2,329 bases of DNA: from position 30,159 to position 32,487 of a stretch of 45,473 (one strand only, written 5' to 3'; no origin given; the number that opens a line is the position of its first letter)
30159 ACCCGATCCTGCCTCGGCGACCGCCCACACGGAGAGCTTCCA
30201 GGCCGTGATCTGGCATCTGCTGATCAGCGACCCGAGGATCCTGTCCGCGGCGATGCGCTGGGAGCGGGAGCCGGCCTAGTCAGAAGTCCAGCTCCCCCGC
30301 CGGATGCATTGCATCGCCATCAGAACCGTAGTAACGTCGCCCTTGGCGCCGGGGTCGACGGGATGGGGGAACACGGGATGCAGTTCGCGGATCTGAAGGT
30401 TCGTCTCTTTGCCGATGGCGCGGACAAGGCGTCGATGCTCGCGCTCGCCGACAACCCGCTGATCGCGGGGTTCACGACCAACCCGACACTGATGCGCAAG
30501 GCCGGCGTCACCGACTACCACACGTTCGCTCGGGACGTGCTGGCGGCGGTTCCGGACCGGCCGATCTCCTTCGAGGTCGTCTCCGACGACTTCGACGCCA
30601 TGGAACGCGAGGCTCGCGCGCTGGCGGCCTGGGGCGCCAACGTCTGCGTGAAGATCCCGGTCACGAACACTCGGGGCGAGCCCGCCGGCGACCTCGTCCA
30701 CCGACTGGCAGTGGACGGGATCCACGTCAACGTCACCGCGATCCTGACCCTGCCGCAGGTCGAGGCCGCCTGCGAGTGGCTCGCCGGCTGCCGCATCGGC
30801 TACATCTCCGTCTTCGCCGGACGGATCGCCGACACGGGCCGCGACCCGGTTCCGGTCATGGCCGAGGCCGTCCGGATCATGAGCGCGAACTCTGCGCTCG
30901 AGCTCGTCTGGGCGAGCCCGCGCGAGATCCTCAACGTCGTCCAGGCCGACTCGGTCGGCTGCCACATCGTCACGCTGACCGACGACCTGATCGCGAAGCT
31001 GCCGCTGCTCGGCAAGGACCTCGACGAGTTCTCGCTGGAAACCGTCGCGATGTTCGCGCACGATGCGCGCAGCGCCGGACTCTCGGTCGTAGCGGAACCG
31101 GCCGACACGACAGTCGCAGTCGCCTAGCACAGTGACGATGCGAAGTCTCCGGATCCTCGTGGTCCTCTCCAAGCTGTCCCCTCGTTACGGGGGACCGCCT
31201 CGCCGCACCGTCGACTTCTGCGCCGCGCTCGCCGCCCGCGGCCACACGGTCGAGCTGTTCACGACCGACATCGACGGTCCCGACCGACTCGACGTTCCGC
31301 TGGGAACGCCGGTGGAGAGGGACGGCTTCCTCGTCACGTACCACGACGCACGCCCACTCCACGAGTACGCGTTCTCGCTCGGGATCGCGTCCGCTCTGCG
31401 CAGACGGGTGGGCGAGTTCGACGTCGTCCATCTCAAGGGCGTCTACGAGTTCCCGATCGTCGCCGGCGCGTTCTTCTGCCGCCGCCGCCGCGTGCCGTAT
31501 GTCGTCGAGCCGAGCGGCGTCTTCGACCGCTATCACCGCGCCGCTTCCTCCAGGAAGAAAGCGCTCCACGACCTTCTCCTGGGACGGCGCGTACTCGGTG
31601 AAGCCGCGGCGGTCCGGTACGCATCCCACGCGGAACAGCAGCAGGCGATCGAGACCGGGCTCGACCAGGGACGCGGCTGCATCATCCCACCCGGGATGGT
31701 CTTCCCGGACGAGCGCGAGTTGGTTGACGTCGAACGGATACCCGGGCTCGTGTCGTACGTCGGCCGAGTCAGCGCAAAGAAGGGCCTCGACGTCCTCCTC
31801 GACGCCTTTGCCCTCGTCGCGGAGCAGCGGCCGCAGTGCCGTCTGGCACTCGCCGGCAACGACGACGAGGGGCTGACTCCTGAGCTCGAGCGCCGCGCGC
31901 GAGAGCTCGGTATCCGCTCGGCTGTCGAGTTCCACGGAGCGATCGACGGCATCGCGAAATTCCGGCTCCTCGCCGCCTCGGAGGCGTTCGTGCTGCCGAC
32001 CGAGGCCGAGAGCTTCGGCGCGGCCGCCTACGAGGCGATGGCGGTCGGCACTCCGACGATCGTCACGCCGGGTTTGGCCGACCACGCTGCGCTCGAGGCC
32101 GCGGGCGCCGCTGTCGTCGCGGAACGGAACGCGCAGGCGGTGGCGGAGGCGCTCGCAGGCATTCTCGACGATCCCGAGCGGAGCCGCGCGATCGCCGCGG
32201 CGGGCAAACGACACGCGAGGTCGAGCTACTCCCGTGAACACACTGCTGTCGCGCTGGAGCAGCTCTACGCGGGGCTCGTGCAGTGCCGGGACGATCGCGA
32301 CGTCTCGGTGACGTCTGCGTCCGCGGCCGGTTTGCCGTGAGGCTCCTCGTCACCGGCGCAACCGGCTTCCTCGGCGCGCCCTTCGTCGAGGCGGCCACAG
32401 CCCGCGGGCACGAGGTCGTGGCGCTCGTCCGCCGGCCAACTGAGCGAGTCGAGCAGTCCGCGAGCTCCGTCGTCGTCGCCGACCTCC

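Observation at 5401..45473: A ~40-kb Wzx/Wzy glycan locus combining UDP-, GDP- and CDP-activated unusual sugars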

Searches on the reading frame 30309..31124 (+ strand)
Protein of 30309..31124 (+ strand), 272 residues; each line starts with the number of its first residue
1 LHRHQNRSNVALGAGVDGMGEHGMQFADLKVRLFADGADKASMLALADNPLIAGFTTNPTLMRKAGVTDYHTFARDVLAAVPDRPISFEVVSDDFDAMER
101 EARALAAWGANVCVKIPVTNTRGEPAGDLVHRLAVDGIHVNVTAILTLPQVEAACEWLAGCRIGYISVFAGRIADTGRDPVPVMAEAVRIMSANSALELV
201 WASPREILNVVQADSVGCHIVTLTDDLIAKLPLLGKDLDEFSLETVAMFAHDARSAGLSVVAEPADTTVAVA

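Call 9: search_protein_families(library=pfam, proteins=[window:30309-31124:+])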
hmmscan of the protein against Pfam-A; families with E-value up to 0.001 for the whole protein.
window:30309-31124:+ (272 aa): 1 family
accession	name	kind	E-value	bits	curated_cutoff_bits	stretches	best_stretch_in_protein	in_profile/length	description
PF00923.25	TAL_FSA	-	7.2e-40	137.6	27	1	33-253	1-278/285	Transaldolase/Fructose-6-phosphate aldolase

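Call 12: search_protein_families(library=ncbifam, proteins=[window:30309-31124:+], max_evalue=0.00001)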
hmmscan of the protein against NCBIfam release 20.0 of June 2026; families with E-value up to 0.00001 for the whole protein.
window:30309-31124:+ (272 aa): 4 families
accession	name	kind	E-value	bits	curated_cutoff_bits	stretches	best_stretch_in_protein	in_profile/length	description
TIGR02134.1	transald_staph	equivalog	3.4e-97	324.8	281.95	1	27-260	2-235/236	transaldolase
TIGR00875.1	fsa_talC_mipB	equivalog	2.8e-25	89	245.95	1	32-242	2-201/213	fructose-6-phosphate aldolase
NF009299.0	PRK12656.1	equivalog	1.3e-14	54.3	214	1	52-243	22-211/222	fructose-6-phosphate aldolase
NF009296.0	PRK12653.1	subfamily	5.2e-11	42.7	306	1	32-229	2-192/220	fructose-6-phosphate aldolase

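Call 34: search_solved_structures(query=window:30309-31124:+, max_evalue=0.00001)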
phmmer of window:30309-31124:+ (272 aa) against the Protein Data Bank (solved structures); distinct sequences matched with E-value up to 0.00001: 17.
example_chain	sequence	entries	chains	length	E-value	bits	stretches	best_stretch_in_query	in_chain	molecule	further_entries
1vpx_A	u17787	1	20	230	4.6e-20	75.4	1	31-231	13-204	PROTEIN (Transaldolase (EC 2.2.1.2))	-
3s0c_A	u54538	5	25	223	1.3e-17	67.4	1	34-231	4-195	Probable transaldolase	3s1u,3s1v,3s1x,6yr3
6ys0_A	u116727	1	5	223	1.4e-17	67.3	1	34-231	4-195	Probable transaldolase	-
6yrm_A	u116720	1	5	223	6.4e-17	65.1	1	34-231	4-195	Probable transaldolase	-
4xz9_A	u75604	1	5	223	8.7e-17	64.6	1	34-231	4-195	Probable transaldolase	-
6yrt_A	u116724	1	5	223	8.8e-17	64.6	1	34-231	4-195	Transaldolase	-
3s1w_A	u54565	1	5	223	8.9e-17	64.6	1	34-231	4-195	Probable transaldolase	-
6yre_A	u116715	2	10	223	9.7e-17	64.5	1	34-231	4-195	Probable transaldolase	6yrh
3r8r_A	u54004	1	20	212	6.7e-16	61.7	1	38-242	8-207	Transaldolase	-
9ui2_A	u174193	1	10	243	3.2e-15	59.5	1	31-229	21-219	Probable transaldolase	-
1wx0_A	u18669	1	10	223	5.1e-15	58.9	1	33-229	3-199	transaldolase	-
9v4b_A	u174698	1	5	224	6.8e-08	35.5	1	32-231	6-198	Fructose-6-phosphate aldolase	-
8bc4_A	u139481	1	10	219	1.1e-07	34.8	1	34-227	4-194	Transaldolase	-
8bc3_A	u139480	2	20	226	1.2e-07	34.7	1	34-227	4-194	BmSF-TAL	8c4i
8bc2_A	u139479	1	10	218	5.5e-07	32.5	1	34-227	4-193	Transaldolase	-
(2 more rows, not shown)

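Call 39: find_related_loci(query=A1, collection=genome_contigs, flank=10000)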
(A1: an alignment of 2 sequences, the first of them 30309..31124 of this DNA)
Query A1 (272 aa) in genome_contigs; peptide patterns used: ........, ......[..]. (x = any residue, [..] = any of these).
600 stretches matched a pattern (row limit reached: there are more); 574 encode a relative of the query (tblastn E <= 1e-3); the best 80 are kept; 80 distinct loci.
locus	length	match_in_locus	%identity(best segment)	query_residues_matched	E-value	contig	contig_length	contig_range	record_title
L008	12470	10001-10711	67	24-260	2e-101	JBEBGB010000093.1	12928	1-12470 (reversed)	MAG: Vicinamibacterales bacterium isolate ASF_11 NODE_2827_length_12928_cov_11.587263, whole genome shotgun sequence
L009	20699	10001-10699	63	28-260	1e-99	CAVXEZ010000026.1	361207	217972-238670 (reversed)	MAG: uncultured Chloroflexia bacterium isolate MFD02416.bin.1.282 genome assembly, contig: contig_68710, whole genome sh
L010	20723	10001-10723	63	20-260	3e-99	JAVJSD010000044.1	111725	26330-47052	MAG: Pirellulaceae bacterium isolate G1-WW12-08 k141_31148, whole genome shotgun sequence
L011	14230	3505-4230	63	29-266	7e-99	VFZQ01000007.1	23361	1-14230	MAG: Acidobacteria bacterium isolate M_DeepCast_100m_mx_118 M_DeepCast_100m_mx_118_Ga0194119_10003962, whole genome shot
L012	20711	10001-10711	64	29-265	4e-99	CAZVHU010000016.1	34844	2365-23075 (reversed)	MAG TPA_asm: uncultured Enterobacteriaceae bacterium isolate binchicken_co274_117 genome assembly, contig: NODE_3172_len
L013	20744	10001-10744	58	2-260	2e-98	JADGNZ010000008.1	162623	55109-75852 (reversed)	MAG: Thermoanaerobaculia bacterium isolate Chersky.9_17 contig-100_7, whole genome shotgun sequence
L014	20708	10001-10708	62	25-260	4e-98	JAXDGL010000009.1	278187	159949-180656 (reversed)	MAG: Thermoanaerobaculia bacterium isolate BP_50 scaffold_1252973, whole genome shotgun sequence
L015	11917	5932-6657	63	29-266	6e-98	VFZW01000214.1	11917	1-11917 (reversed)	MAG: Acidobacteria bacterium isolate K_DeepCast_65m_m2_251 K_DeepCast_65m_m2_251_Ga0194128_10009467, whole genome shotgu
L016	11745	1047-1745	64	28-260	8e-98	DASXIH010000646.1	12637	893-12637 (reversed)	MAG TPA_asm: Thermoanaerobaculia bacterium isolate SMAG_U5216 k141_888780, whole genome shotgun sequence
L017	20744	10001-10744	58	2-260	2e-97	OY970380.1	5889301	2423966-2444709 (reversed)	MAG: Thermoanaerobaculia bacterium isolate MFD05537.bin.c.2 genome assembly, chromosome: 1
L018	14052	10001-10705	62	26-260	1e-97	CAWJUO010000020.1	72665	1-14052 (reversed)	MAG: uncultured Acidobacteriaceae bacterium isolate MFD09603.bin.2.283 genome assembly, contig: contig_31366, whole geno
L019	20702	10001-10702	62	29-262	4e-97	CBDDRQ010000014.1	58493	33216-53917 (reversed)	uncultured bacterium isolate s10_2 genome assembly, contig: k141_1392524, whole genome shotgun sequence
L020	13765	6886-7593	61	25-260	2e-97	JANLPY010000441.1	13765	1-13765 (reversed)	MAG: Hyphomicrobiaceae bacterium isolate OTE_38_metabat_276 OTE_38_k141_619663, whole genome shotgun sequence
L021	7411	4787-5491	61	26-260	7e-97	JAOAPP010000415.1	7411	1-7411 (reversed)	MAG: Bryobacterales bacterium isolate RYN_17 scaffold_4263588, whole genome shotgun sequence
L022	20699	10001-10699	58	28-260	1e-96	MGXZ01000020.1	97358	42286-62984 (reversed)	MAG: Gammaproteobacteria bacterium RIFCSPHIGHO2_12_FULL_39_24 rifcsphigho2_12_scaffold_518, whole genome shotgun sequenc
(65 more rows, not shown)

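Call 58: search_dna_similar(query=window:30309-31124:+, collection=plasmids, mode=protein, max_rows=15)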
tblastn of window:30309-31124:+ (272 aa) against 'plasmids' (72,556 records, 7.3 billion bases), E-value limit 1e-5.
Records with a match: 114; places in all: 136; records where one place covers at least 80% of the query: 32.
Best place of each record, by identity: <60% 114.
By first word of the organism name: Ligilactobacillus 26; Sinorhizobium 14; Enterococcus 10; Clostridium 9; Priestia 8; Rhizobium 5; Listeria 4; Mesorhizobium 4; Bacillus 4; Haloarcula 4; and 21 more.
By predicted mobility (MOB-suite, as given by PLSDB): non-mobilizable 89; mobilizable 13; conjugative 12.
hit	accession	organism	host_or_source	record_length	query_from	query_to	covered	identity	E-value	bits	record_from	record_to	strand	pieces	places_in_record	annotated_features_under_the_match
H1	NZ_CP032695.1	Rhizobium jaguaris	Calliandra grandiflora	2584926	1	260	96%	52.7%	6e-82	275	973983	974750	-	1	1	none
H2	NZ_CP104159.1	Rhizobium sp. CB3060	Leucaena leucocephala,cell culture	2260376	20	260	89%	56.2%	1e-85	286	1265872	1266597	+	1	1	record has no annotation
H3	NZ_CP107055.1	Lawsonia intracellularis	-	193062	25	260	87%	54.9%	4e-79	267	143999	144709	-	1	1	transaldolase | lysylphosphatidylglycerol synthase transmembrane domain-containing ...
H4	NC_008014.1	Lawsonia intracellularis PHE/MN1-00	Sus scrofa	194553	25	260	87%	54.9%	4e-79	267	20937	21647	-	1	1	transaldolase | lysylphosphatidylglycerol synthase transmembrane domain-containing ...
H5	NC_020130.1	Lawsonia intracellularis N343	-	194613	25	260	87%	54.9%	4e-79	267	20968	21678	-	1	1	transaldolase | lysylphosphatidylglycerol synthase transmembrane domain-containing ...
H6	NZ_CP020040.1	Streptomyces sp. 3211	pure culture,soil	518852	27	260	86%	51.1%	2e-71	244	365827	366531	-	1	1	transaldolase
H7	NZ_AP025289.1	Treponema saccharophilum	-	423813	24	262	88%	48.1%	2e-66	230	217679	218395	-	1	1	transaldolase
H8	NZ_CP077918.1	Staphylococcus aureus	Homo sapiens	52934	27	261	86%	48.3%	6e-56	243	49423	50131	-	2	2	none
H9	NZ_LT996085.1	Ligilactobacillus acidipiscis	Kopanisti cheese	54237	23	261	88%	46.0%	3e-66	229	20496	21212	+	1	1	transaldolase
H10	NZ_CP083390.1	Lactobacillus crispatus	Homo sapiens,Whole organism,urine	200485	21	261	89%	45.6%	2e-65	228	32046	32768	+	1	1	transaldolase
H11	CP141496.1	Staphylococcus aureus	Homo sapiens,clinical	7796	27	260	84%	38.7%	2e-32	165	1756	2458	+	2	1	none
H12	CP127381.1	Aerococcus tenax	Homo sapiens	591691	26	242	80%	35.7%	3e-23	106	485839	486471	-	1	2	fsa: fructose-6-phosphate aldolase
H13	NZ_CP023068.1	Sinorhizobium sojae CCBAU 05684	G.max,nodule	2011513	7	242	87%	32.4%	3e-13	77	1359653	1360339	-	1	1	record has no annotation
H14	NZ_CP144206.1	Sinorhizobium chiapasense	mixed culture,rhizosphere soil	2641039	3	241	88%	31.6%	8e-13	75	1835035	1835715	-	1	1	none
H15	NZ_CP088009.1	Rhizobium sp. T136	Melilotus albus,Cell culture,root nodule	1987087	31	241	78%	35.5%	1e-13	78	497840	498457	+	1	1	none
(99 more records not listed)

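Call 59: get_annotated_region(hit=H4, flank=12000)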
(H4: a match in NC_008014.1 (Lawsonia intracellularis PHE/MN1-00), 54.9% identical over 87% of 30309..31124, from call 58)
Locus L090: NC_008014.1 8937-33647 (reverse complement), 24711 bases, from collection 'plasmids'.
description: Lawsonia intracellularis PHE/MN1-00 plasmid 3, complete sequence
organism: Lawsonia intracellularis PHE/MN1-00 (NCBI taxid 363253)
taxonomy: Bacteria; Thermodesulfobacteriota; Desulfovibrionia; Desulfovibrionales; Desulfovibrionaceae; Lawsonia; Lawsonia intracellularis; Lawsonia intracellularis PHE/MN1-00
host: -; source: Sus scrofa; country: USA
typing (MOB-suite, as given by PLSDB): non-mobilizable; replicon rep_cluster_300
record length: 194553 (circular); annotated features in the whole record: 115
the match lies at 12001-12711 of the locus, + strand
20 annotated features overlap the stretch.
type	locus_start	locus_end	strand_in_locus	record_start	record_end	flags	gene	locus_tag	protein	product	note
CDS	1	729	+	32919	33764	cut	-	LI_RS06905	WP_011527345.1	hypothetical protein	-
CDS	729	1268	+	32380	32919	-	-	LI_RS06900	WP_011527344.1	hypothetical protein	-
CDS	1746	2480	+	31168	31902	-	-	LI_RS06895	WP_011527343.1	glycosyltransferase family 2 protein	-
CDS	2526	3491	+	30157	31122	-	-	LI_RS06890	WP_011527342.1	NAD-dependent epimerase/dehydratase family protein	-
CDS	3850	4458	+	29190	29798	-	-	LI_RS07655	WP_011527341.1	hypothetical protein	-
CDS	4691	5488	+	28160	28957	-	-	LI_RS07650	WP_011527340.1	hypothetical protein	-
CDS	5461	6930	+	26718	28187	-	-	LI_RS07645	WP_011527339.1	hypothetical protein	-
CDS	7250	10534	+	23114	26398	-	-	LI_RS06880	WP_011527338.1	hypothetical protein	-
CDS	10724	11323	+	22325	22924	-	-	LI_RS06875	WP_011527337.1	SIS domain-containing protein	-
CDS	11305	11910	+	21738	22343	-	-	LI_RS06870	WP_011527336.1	HAD-IIIA family hydrolase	-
CDS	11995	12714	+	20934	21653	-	-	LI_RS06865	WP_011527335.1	transaldolase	GO:0006098 - pentose-phosphate shunt [Evidence IEA]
CDS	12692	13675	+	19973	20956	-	-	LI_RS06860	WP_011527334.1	lysylphosphatidylglycerol synthase transmembrane domain-containing protein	-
CDS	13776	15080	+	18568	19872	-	-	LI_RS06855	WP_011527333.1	nucleotide sugar dehydrogenase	GO:0000271 - polysaccharide biosynthetic process [Evidence IEA]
CDS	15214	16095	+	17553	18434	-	-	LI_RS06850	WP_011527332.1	SDR family oxidoreductase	-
CDS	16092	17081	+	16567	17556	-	-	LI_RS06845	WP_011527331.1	Gfo/Idh/MocA family oxidoreductase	-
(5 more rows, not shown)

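Call 60: get_annotated_region(hit=H6, flank=12000)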
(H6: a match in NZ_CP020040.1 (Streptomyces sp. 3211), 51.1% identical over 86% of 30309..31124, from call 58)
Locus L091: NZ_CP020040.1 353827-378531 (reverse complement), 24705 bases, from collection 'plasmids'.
description: Streptomyces sp. 3211 isolate 3 plasmid p3211-1, complete sequence
organism: Streptomyces sp. 3211 (NCBI taxid 1964449)
taxonomy: Bacteria; Actinomycetota; Actinomycetes; Kitasatosporales; Streptomycetaceae; Streptomyces; Streptomyces sp. 3211
host: -; source: pure culture,soil; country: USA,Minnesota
typing (MOB-suite, as given by PLSDB): non-mobilizable; replicon rep_cluster_1606
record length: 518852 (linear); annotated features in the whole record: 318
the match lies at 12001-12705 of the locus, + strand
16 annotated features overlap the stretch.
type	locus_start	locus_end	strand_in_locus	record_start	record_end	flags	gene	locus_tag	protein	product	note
CDS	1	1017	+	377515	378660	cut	-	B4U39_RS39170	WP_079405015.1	IS701 family transposase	-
CDS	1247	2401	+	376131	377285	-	-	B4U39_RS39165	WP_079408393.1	IS701 family transposase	-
CDS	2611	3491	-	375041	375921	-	-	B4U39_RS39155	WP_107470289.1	IS5 family transposase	-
CDS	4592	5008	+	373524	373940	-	-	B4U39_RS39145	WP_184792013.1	MerR family transcriptional regulator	GO:0006355 - regulation of DNA-templated transcription [Evidence IEA]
CDS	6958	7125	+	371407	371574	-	-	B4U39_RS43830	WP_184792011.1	hypothetical protein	-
CDS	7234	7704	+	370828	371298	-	-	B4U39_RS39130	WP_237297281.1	ATP-binding protein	-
CDS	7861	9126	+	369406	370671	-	-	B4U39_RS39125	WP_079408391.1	IS256 family transposase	-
CDS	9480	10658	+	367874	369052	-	-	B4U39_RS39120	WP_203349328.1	MFS transporter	GO:0055085 - transmembrane transport [Evidence IEA]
CDS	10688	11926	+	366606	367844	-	-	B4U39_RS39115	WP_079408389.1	D-arabinono-1,4-lactone oxidase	-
CDS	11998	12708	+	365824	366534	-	-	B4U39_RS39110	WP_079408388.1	transaldolase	GO:0006098 - pentose-phosphate shunt [Evidence IEA]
CDS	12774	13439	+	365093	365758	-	hxpB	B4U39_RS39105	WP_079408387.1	hexitol phosphatase HxpB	-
CDS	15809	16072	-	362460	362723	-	-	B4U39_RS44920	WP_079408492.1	transposase family protein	-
CDS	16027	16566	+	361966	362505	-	-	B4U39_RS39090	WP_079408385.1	winged helix-turn-helix domain-containing protein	-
CDS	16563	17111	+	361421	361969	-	-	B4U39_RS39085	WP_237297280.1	transposase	-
CDS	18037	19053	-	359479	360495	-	-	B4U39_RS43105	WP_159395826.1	hypothetical protein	-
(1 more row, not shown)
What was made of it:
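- Tried and rejected: The Streptomyces sp. 3211 plasmid transaldolase hit lies in an unrelated context (call 60).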

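Call 75: get_annotated_region(hit=H1, flank=14000)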
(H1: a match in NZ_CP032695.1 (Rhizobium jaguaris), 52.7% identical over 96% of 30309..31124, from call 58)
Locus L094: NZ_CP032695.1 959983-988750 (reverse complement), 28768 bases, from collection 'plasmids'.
description: Rhizobium jaguaris strain CCGE525 plasmid pRCCGE525c, complete sequence
organism: Rhizobium jaguaris (NCBI taxid 1312183)
taxonomy: Bacteria; Pseudomonadota; Alphaproteobacteria; Hyphomicrobiales; Rhizobiaceae; Rhizobium; Rhizobium jaguaris
host: -; source: Calliandra grandiflora; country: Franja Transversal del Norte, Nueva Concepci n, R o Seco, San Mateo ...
typing (MOB-suite, as given by PLSDB): non-mobilizable; mating-pair formation MPF_T
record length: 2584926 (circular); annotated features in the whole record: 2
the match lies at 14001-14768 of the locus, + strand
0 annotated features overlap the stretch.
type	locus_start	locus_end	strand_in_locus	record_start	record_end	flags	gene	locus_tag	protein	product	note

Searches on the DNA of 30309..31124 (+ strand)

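Call 57: search_dna_similar(query=L012:8847-10711:+, collection=ecoli_genomes, mode=distant, max_rows=10)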
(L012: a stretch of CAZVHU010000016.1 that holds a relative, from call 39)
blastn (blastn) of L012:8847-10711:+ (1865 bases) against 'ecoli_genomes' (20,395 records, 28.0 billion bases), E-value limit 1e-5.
No match.
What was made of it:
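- Tried and rejected: The cassette has no match in 5,426 E. coli genomes (call 57), so no characterised O-antigen could reveal the product.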

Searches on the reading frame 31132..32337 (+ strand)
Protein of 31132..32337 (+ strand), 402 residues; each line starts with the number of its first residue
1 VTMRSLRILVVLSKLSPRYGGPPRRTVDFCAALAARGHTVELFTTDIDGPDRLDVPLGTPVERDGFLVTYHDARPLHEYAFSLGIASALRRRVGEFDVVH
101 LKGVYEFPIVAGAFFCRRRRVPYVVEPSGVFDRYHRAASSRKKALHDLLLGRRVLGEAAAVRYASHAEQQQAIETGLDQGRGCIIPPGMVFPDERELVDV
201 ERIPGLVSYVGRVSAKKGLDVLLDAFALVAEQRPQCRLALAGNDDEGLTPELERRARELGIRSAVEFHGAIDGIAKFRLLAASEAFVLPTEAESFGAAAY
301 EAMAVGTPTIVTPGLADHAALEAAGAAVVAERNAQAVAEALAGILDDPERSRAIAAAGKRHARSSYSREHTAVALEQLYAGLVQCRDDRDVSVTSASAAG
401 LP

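Call 9: search_protein_families(library=pfam, proteins=[window:31132-32337:+])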
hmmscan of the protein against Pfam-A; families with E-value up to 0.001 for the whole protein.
window:31132-32337:+ (402 aa): 6 families
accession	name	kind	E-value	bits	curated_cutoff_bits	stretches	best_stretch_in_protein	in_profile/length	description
PF00534.26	Glycos_transf_1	-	1.7e-28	99.7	26.4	1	206-360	17-171/172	Glycosyl transferases group 1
PF13692.12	Glyco_trans_1_4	-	1.7e-25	90.4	27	1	207-347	4-142/142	Glycosyl transferases group 1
PF13579.12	Glyco_trans_4_4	-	7.2e-20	72.4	29.7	1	20-188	1-158/158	Glycosyl transferase 4-like domain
PF13439.12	Glyco_transf_4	-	1.7e-15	57.9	28.5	1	19-188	1-165/170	Glycosyltransferase Family 4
PF20706.3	GT4-conflict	-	5.5e-13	49.1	26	1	173-374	165-384/385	Family 4 Glycosyltransferase in conflict systems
PF13524.12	Glyco_trans_1_2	-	4.9e-09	36.7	25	1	231-376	10-143/144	Glycosyl transferase-like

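Call 72: search_protein_families(library=ncbifam, proteins=[window:31132-32337:+], max_evalue=1e-10)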
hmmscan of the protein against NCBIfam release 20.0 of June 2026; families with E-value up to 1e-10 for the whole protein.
window:31132-32337:+ (402 aa): 10 families
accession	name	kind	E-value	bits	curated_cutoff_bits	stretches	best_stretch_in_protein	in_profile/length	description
NF038295.1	EPS_HpsP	equivalog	1.4e-53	182.4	550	1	7-380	1-385/388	hormogonium polysaccharide biosynthesis glycosyltransferase HpsP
NF046085.1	XrtY_assoc_Gly1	equivalog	2.3e-37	128.8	400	1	18-382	15-384/387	XrtY-associated glycosyltransferase XYAG1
NF041876.1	EPS_EpsE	equivalog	1.9e-25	90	400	1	210-374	220-388/389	exopolysaccharide biosynthesis GT4 family glycosyltransferase EpsE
TIGR03449.1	mycothiol_MshA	equivalog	7.3e-21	74.5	462.5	1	159-381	166-402/406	D-inositol-3-phosphate glycosyltransferase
TIGR04047.1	MSMEG_0565_glyc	hypoth_equivalog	1.3e-18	67.3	259.85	1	207-379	196-371/373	MSMEG_0565 family glycosyltransferase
TIGR03999.1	thiol_BshA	equivalog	7.1e-18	64.7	273.7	1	219-383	214-374/375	N-acetyl-alpha-D-glucosaminyl L-malate synthase BshA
TIGR03088.1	stp2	hypoth_equivalog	1.2e-17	64.1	409.05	1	206-380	196-371/374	TIGR03088 family PEP-CTERM/XrtA system glycosyltransferase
TIGR02149.1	glgA_Coryne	subfamily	8e-12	45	302.4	1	198-380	198-388/391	glycogen synthase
TIGR04157.1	glyco_rSAM_CFB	subfamily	4.6e-11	42.4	400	1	206-379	229-406/406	TIGR04157 family glycosyltransferase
NF041010.1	glycosy_Agl16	equivalog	5.4e-11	42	575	1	151-362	127-332/352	glycosylation protein Agl16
